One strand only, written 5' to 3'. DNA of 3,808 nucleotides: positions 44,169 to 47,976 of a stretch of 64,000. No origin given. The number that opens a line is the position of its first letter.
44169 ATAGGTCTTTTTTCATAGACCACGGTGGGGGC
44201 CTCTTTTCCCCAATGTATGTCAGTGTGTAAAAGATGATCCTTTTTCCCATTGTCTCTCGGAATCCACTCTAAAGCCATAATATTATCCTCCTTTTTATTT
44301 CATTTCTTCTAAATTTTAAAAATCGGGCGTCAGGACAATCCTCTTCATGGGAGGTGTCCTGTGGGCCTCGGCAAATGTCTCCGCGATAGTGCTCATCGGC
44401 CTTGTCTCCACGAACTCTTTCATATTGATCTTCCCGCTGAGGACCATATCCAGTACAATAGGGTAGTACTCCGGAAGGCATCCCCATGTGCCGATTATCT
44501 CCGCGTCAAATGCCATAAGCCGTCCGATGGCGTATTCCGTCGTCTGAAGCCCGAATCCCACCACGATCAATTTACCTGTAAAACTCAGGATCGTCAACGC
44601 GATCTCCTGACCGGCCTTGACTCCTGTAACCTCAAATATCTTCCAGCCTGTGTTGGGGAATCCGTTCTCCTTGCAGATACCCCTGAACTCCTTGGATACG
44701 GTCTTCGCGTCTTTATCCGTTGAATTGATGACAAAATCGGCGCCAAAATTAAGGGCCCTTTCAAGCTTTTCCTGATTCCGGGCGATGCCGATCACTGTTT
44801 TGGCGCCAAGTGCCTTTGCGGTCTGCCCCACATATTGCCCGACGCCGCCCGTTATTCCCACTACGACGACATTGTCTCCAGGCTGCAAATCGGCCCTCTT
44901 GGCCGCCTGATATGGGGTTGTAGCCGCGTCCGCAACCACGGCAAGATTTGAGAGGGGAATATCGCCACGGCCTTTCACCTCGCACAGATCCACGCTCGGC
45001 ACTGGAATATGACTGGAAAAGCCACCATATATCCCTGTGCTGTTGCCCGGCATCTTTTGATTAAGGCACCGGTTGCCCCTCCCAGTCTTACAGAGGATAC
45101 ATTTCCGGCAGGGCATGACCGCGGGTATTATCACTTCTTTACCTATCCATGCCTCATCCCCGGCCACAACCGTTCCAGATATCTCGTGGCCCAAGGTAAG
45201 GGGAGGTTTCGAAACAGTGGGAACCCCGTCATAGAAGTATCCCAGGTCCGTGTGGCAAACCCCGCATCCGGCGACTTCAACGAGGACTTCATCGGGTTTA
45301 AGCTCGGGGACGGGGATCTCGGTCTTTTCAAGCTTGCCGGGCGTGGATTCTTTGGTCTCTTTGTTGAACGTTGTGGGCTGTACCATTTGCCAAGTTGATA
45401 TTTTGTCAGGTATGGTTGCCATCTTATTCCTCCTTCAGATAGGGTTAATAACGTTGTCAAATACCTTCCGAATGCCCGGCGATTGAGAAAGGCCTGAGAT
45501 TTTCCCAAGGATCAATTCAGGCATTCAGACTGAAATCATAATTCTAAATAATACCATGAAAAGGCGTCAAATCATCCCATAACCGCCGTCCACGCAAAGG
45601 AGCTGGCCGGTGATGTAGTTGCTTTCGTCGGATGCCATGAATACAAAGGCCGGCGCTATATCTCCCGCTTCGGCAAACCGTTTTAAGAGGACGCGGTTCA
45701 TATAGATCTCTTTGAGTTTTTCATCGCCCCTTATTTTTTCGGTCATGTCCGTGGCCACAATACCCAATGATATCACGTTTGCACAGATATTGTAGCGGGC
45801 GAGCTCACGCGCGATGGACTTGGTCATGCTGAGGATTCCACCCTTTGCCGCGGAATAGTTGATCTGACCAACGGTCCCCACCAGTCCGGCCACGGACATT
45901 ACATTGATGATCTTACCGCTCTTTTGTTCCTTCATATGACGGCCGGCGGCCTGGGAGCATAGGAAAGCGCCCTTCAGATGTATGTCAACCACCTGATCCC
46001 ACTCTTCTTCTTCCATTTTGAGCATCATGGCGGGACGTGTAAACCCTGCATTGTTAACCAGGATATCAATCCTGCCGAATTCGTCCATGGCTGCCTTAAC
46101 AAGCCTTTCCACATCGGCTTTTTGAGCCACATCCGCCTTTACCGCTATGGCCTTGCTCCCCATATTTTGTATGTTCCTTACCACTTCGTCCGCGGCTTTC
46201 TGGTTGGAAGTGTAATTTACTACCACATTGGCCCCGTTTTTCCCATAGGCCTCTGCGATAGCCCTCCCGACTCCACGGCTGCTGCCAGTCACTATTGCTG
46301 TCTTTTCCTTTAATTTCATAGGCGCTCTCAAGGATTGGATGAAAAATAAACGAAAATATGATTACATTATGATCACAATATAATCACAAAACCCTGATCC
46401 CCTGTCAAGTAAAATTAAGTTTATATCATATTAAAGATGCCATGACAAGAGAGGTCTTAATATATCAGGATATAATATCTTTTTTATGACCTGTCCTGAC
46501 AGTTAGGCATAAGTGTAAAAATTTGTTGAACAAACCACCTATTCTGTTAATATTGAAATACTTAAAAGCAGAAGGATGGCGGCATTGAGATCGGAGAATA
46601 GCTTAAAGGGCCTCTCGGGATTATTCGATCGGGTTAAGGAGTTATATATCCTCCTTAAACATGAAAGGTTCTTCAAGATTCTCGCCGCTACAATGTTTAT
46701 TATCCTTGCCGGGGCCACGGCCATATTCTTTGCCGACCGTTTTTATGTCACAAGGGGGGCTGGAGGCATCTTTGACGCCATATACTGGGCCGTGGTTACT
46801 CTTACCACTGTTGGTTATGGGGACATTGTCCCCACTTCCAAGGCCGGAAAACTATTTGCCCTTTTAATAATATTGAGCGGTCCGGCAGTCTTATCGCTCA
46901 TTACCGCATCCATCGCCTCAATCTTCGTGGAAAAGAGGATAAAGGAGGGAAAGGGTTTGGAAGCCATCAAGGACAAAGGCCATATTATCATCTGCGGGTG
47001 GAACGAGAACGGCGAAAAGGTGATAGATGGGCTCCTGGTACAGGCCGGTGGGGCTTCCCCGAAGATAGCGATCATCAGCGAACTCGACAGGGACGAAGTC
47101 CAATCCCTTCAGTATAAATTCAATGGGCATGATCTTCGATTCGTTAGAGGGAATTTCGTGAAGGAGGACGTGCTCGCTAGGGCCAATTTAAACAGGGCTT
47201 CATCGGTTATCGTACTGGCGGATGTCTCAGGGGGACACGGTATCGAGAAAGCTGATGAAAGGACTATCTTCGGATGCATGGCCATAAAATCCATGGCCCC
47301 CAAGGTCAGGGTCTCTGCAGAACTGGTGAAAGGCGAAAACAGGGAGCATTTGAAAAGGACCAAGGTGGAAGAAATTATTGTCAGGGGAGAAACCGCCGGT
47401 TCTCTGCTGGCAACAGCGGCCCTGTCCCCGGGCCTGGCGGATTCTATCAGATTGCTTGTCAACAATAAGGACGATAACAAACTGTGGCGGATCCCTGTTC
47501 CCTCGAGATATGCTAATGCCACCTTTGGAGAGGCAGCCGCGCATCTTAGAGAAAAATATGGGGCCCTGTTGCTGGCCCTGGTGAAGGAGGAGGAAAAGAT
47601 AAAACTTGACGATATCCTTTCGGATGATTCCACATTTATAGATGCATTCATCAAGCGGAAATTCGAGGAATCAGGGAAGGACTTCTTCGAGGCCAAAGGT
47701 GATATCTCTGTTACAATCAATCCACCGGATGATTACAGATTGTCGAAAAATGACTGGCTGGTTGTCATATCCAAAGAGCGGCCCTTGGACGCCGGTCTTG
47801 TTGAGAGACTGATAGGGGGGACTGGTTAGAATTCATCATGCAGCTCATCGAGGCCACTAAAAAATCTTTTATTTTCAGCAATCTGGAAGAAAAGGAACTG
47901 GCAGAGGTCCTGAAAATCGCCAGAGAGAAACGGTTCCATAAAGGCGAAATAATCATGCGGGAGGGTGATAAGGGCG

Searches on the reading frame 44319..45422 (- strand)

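Call 41: search_protein_families(library=pfam, proteins=[window:44319-45422:-], max_evalue=0.00001)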
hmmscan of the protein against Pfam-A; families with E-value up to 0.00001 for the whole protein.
window:44319-45422:- (368 aa): 2 families
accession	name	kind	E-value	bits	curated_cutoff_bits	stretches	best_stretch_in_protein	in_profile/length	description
PF00107.32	ADH_zinc_N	-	7.9e-23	81.3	31.8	1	193-327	1-127/129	Zinc-binding dehydrogenase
PF08240.17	ADH_N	-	3.5e-21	75.8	23.5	1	42-148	1-101/104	Alcohol dehydrogenase GroES-like domain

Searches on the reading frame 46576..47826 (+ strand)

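Call 23: search_protein_families(library=pfam, proteins=[window:46576-47826:+], max_evalue=0.00001)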
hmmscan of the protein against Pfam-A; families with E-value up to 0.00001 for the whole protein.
window:46576-47826:+ (417 aa): 4 families
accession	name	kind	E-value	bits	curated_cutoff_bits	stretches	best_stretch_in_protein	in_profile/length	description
PF07885.22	Ion_trans_2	-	1.3e-15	57.4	22.5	1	41-118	4-78/79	Ion channel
PF02254.24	TrkA_N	-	4.2e-12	46.9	23.8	1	137-269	1-115/116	TrkA-N domain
PF22614.2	Slo-like_RCK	-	5.3e-12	45.9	24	1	134-246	3-117/119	Calcium-activated potassium channel slowpoke-like RCK domain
PF00520.37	Ion_trans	-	2.5e-09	37.2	25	1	41-121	140-237/241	Ion transport protein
